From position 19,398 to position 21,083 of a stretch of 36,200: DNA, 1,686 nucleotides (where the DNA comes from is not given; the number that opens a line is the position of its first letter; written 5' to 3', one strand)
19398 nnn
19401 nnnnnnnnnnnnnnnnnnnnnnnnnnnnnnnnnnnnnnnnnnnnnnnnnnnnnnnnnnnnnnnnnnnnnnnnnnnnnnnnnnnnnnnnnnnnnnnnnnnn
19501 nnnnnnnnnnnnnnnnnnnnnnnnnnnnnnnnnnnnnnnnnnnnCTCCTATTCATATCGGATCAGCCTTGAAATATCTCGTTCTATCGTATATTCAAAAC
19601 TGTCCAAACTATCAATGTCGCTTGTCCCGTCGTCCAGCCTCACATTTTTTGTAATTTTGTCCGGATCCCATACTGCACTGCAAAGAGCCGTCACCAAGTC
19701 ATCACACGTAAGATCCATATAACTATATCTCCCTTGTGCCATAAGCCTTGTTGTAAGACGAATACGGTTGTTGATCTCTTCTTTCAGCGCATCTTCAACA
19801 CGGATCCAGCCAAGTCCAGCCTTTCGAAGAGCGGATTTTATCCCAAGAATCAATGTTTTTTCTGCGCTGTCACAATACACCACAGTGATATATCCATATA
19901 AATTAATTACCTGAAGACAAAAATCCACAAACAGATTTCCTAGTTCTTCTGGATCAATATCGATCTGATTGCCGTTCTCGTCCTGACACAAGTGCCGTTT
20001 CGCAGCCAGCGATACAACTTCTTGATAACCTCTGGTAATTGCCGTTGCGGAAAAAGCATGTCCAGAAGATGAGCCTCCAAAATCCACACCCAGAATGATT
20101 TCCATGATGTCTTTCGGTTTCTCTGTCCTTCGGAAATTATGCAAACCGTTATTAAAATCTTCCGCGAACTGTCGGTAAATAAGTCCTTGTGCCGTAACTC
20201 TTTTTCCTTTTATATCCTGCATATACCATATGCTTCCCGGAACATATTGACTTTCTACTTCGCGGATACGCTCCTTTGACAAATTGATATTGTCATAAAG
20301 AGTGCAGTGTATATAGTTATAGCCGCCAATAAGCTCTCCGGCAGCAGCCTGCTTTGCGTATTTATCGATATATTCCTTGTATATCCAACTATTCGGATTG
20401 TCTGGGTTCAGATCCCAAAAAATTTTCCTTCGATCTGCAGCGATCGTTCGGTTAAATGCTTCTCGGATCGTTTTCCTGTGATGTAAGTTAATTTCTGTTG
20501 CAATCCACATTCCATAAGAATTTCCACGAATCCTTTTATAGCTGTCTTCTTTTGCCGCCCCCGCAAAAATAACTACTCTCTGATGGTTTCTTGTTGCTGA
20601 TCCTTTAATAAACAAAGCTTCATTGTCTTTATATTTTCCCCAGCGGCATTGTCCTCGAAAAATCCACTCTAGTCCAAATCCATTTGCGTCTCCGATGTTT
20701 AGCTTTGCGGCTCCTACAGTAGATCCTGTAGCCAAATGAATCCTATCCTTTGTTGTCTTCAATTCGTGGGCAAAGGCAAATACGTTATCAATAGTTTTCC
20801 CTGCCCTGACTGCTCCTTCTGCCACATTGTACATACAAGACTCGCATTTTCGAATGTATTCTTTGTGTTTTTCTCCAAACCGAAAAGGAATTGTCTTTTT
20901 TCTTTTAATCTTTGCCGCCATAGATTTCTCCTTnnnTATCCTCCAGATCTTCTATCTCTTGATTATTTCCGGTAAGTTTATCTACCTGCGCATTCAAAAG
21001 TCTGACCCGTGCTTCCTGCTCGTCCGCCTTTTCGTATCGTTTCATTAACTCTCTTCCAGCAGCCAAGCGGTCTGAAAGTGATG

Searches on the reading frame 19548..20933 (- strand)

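Call 73: search_protein_families(library=phrogs, proteins=[window:19548-20933:-], max_evalue=0.00001)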
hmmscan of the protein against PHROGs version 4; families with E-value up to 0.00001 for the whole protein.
window:19548-20933:- (461 aa): 3 families
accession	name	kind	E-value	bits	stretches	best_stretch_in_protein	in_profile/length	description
phrog_2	-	head and packaging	5.6e-35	122.3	1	11-456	259-595/807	terminase large subunit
phrog_29775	-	unknown function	1.9e-16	61.4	1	43-192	4-150/212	-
phrog_10250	-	head and packaging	8.3e-09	36.5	1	237-454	10-216/228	terminase large subunit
